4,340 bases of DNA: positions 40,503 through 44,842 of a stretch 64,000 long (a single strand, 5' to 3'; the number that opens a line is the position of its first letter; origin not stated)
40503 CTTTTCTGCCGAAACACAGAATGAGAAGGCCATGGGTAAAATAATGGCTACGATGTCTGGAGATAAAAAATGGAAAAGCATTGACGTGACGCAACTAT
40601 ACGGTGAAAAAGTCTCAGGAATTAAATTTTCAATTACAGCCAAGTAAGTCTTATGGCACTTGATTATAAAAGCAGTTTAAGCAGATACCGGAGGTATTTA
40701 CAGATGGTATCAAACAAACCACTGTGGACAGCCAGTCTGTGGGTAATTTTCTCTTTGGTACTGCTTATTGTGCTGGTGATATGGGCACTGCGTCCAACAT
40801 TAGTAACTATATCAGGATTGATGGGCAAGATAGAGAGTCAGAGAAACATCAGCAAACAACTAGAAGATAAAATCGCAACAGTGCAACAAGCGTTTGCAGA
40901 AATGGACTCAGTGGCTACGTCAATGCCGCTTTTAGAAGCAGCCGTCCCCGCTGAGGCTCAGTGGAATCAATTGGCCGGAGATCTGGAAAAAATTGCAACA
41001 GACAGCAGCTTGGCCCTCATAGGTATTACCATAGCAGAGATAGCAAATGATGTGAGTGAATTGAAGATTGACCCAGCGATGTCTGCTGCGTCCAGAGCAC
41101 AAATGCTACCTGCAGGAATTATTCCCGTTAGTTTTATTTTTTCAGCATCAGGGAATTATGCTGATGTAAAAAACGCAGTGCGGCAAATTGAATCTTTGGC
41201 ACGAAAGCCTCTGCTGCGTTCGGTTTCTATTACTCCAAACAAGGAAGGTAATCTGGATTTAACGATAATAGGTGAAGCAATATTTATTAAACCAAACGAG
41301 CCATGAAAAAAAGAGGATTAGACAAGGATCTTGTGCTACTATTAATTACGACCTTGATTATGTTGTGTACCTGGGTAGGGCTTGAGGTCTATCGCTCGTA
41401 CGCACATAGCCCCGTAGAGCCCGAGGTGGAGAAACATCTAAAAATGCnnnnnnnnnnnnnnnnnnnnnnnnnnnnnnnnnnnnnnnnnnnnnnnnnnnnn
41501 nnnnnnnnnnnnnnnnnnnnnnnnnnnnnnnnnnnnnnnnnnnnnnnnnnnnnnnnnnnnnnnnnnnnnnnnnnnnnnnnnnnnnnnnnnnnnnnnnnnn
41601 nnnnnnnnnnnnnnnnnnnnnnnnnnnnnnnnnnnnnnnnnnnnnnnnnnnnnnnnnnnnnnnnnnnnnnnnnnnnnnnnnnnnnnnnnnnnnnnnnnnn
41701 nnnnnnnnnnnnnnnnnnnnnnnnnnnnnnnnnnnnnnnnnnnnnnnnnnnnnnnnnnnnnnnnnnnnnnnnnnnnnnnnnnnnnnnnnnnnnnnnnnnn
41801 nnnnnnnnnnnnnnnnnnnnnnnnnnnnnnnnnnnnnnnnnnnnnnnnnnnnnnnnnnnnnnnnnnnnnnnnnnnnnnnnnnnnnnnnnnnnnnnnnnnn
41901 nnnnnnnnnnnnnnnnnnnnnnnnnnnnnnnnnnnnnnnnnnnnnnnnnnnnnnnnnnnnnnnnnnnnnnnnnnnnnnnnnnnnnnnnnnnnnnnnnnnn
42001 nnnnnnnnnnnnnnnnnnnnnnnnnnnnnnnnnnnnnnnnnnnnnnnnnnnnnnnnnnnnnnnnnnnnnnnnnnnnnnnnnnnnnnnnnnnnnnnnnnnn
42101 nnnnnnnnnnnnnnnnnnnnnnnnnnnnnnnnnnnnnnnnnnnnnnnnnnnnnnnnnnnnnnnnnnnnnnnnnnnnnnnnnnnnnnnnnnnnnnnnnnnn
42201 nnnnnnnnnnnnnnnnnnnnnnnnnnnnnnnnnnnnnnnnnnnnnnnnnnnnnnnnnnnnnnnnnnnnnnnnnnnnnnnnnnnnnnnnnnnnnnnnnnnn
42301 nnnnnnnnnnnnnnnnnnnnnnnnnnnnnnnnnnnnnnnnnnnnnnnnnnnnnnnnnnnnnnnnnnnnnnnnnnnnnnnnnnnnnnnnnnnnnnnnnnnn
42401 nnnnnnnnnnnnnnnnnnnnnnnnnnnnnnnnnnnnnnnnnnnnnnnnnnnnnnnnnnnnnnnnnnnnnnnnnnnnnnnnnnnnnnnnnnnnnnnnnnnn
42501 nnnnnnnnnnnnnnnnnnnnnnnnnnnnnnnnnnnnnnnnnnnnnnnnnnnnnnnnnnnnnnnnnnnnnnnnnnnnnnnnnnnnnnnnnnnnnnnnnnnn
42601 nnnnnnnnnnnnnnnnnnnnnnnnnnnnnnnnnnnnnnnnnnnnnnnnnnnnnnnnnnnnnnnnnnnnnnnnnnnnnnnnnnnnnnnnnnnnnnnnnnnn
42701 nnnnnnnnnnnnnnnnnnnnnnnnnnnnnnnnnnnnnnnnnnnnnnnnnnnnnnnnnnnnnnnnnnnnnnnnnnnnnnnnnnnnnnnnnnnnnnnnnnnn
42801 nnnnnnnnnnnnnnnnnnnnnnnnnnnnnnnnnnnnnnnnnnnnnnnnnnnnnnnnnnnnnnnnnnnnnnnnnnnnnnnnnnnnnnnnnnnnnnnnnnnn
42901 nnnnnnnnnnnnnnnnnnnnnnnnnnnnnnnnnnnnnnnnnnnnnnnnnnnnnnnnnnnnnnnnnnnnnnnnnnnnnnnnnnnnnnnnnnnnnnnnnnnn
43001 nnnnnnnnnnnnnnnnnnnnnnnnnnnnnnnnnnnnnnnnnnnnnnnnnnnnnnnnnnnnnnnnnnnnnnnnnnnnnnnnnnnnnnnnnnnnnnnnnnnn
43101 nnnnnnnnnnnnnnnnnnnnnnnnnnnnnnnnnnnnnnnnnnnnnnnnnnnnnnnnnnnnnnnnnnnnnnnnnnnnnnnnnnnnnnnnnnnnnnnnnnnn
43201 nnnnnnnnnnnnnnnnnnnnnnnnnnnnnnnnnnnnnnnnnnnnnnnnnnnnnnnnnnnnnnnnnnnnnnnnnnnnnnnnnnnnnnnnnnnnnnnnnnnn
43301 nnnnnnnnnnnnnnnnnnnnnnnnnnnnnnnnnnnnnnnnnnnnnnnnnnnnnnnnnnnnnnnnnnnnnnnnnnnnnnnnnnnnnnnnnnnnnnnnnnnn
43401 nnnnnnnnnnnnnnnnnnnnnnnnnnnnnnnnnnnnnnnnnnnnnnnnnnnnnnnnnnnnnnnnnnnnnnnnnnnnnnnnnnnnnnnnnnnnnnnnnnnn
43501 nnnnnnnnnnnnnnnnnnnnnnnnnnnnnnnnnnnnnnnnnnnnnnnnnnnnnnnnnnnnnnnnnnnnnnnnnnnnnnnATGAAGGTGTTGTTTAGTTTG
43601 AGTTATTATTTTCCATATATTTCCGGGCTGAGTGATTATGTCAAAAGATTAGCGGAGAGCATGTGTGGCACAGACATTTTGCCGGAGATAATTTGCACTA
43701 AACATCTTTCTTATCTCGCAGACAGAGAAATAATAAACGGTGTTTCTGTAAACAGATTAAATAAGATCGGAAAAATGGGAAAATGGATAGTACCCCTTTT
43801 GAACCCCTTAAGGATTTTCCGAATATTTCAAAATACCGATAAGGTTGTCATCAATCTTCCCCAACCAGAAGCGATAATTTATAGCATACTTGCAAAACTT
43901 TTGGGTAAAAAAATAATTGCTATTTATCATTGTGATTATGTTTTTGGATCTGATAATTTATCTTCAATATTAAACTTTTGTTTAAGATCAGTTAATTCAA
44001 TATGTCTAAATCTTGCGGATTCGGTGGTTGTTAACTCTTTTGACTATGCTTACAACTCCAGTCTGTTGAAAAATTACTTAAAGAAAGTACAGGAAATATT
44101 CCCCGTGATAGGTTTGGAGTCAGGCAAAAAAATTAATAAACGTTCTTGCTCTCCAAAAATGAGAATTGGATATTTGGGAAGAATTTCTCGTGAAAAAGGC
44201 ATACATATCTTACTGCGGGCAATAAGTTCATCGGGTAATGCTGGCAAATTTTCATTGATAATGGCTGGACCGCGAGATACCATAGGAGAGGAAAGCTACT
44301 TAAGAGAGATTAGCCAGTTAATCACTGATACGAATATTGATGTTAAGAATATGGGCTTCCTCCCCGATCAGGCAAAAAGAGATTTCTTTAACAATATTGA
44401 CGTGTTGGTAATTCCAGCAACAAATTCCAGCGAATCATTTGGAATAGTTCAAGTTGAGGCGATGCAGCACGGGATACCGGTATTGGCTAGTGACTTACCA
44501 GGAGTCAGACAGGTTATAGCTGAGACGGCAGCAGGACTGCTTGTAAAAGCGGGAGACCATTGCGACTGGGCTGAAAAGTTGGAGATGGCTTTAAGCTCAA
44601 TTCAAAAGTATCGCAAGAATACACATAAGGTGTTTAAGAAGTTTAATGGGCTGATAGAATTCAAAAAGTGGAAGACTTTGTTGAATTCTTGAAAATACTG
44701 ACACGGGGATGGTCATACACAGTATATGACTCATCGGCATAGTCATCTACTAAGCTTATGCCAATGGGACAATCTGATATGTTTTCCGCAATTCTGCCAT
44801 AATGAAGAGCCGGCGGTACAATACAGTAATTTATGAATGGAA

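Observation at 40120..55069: A 15-kb cell-envelope island. It holds orphan PilN/PilO, an LPESG-anchored Thr/Pro-rich surface protein, HAD, GT4, three GT-C-like membrane transferases, LCP and tandem FemAB.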

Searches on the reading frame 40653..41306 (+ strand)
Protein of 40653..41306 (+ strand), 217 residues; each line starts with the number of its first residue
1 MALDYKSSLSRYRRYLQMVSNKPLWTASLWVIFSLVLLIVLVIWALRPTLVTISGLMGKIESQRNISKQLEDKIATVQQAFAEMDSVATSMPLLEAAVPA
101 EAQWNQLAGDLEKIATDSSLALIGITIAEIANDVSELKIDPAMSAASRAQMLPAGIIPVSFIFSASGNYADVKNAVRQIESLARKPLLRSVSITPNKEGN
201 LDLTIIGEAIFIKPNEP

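Call 4: search_protein_families(library=pfam, proteins=[window:40653-41306:+], max_evalue=0.01)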
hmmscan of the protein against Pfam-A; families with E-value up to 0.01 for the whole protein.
window:40653-41306:+ (217 aa): 2 families
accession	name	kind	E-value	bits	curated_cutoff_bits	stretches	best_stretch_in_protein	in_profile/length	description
PF04350.18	PilO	-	0.00086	19.9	22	0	63-127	11-75/145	Pilus assembly protein, PilO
PF11086.13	DUF2878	-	0.0058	17.3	27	0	21-58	80-117/154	Protein of unknown function (DUF2878)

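Call 5: search_protein_families(library=ncbifam, proteins=[window:40653-41306:+], max_evalue=0.01)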
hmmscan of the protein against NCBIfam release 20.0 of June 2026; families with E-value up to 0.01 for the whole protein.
window:40653-41306:+ (217 aa): 0 families

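Call 12: search_protein_families(library=pfam, proteins=[window:40653-41306:+], max_evalue=10)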
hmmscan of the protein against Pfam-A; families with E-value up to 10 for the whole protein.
window:40653-41306:+ (217 aa): 5 families
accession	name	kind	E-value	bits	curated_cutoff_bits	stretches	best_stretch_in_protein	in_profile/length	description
PF04350.18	PilO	-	0.00086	19.9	22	2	63-127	11-75/145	Pilus assembly protein, PilO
PF11086.13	DUF2878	-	0.0058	17.3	27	1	21-58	80-117/154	Protein of unknown function (DUF2878)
PF07219.19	HemY_N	-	0.019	15.5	31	1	23-71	10-58/107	HemY protein N-terminus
PF04612.17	T2SSM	-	0.1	13.3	27.8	1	34-112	23-99/160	Type II secretion system (T2SS), protein M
PF05545.16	FixQ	-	1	9.8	29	1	28-48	12-32/49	Cbb3-type cytochrome oxidase component FixQ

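Call 44: search_solved_structures(query=A3, max_evalue=1)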
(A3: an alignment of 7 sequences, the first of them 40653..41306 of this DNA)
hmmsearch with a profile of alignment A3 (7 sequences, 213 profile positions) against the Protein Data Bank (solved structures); distinct sequences matched with E-value up to 1: 4.
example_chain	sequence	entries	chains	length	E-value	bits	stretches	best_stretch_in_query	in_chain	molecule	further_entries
3jc8_Oa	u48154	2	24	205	1.4e-10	44.2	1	60-197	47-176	PilO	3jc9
2rjz_A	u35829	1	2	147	6.7e-06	29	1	75-208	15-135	PilO protein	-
5uvr_A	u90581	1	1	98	0.0032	20.2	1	151-208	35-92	PilO protein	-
4tqg_A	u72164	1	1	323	0.17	14.6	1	42-96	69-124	Putative dTDP-d-glucose 4 6-dehydratase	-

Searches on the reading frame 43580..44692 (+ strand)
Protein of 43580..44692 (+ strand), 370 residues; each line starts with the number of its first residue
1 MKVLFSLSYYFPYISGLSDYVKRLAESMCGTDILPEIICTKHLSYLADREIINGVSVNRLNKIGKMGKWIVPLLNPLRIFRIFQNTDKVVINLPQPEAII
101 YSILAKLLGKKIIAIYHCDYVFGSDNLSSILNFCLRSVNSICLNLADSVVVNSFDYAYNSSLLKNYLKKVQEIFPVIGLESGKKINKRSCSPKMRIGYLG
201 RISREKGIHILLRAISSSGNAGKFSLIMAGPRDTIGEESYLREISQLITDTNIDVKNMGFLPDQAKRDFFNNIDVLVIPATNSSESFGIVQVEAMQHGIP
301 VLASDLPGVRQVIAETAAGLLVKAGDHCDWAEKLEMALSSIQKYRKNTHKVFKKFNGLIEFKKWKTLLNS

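Call 4: search_protein_families(library=pfam, proteins=[window:43580-44692:+], max_evalue=0.01)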
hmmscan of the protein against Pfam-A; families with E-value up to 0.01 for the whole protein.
window:43580-44692:+ (370 aa): 4 families
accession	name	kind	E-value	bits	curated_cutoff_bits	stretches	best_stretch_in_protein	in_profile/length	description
PF00534.26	Glycos_transf_1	-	1.4e-26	93.5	26.4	1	195-346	17-163/172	Glycosyl transferases group 1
PF13692.12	Glyco_trans_1_4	-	1.5e-22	80.8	27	1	195-338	3-140/142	Glycosyl transferases group 1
PF20706.3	GT4-conflict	-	2.2e-12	47.1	26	1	170-355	174-372/385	Family 4 Glycosyltransferase in conflict systems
PF13439.12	Glyco_transf_4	-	0.00042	20.8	28.5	1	15-153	2-141/170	Glycosyltransferase Family 4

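Call 5: search_protein_families(library=ncbifam, proteins=[window:43580-44692:+], max_evalue=0.01)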
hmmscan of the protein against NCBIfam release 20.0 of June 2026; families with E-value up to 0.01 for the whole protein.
window:43580-44692:+ (370 aa): 29 families (the best 25 are shown)
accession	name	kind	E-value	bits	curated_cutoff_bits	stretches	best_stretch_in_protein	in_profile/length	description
NF046085.1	XrtY_assoc_Gly1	equivalog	3.2e-15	55.9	400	1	168-350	182-359/387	XrtY-associated glycosyltransferase XYAG1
TIGR02149.1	glgA_Coryne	subfamily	6.7e-15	55.1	302.4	1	194-347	205-358/391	glycogen synthase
NF038295.1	EPS_HpsP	equivalog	9.6e-15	54.5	550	1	195-349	209-361/388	hormogonium polysaccharide biosynthesis glycosyltransferase HpsP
TIGR03449.1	mycothiol_MshA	equivalog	5e-14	52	462.5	1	196-343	223-372/406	D-inositol-3-phosphate glycosyltransferase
NF041876.1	EPS_EpsE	equivalog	1.8e-13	50.6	400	1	192-343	213-364/389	exopolysaccharide biosynthesis GT4 family glycosyltransferase EpsE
TIGR03999.1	thiol_BshA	equivalog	5e-11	42.1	273.7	1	238-352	238-350/375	N-acetyl-alpha-D-glucosaminyl L-malate synthase BshA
TIGR04047.1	MSMEG_0565_glyc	hypoth_equivalog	1.2e-10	41.1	259.85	1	202-353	202-356/373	MSMEG_0565 family glycosyltransferase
NF012028.0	PRK15484.1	subfamily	2.3e-10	40.1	618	1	196-323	196-326/380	lipopolysaccharide N-acetylglucosaminyltransferase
NF053787.1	GlcN_PG_synth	equivalog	5.5e-10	38.6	480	1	198-336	202-322/361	N-acetylglucosaminyl phosphatidylglycerol synthase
TIGR04063.1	stp3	hypoth_equivalog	1.4e-09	37.4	442.05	1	191-347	211-367/397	TIGR04063 family PEP-CTERM/XrtA system glycosyltransferase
NF038011.1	PelF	equivalog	8.4e-09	35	100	1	185-342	298-453/489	GT4 family glycosyltransferase PelF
NF038298.1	EPS_HpsO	equivalog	1.1e-08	34.3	575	1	193-353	201-365/388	hormogonium polysaccharide biosynthesis glycosyltransferase HpsO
NF047684.1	TeichurnBiosyTuaC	equivalog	2e-08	33.6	550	1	193-353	219-367/391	teichuronic acid biosynthesis protein TuaC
NF047880.1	glyco_SdgA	exception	2.1e-08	33.2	800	1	82-369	213-488/488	serine-aspartate repeat adhesin O-glycosyltransferase SdgA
TIGR03088.1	stp2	hypoth_equivalog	2.6e-08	33.3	409.05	1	193-345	194-343/374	TIGR03088 family PEP-CTERM/XrtA system glycosyltransferase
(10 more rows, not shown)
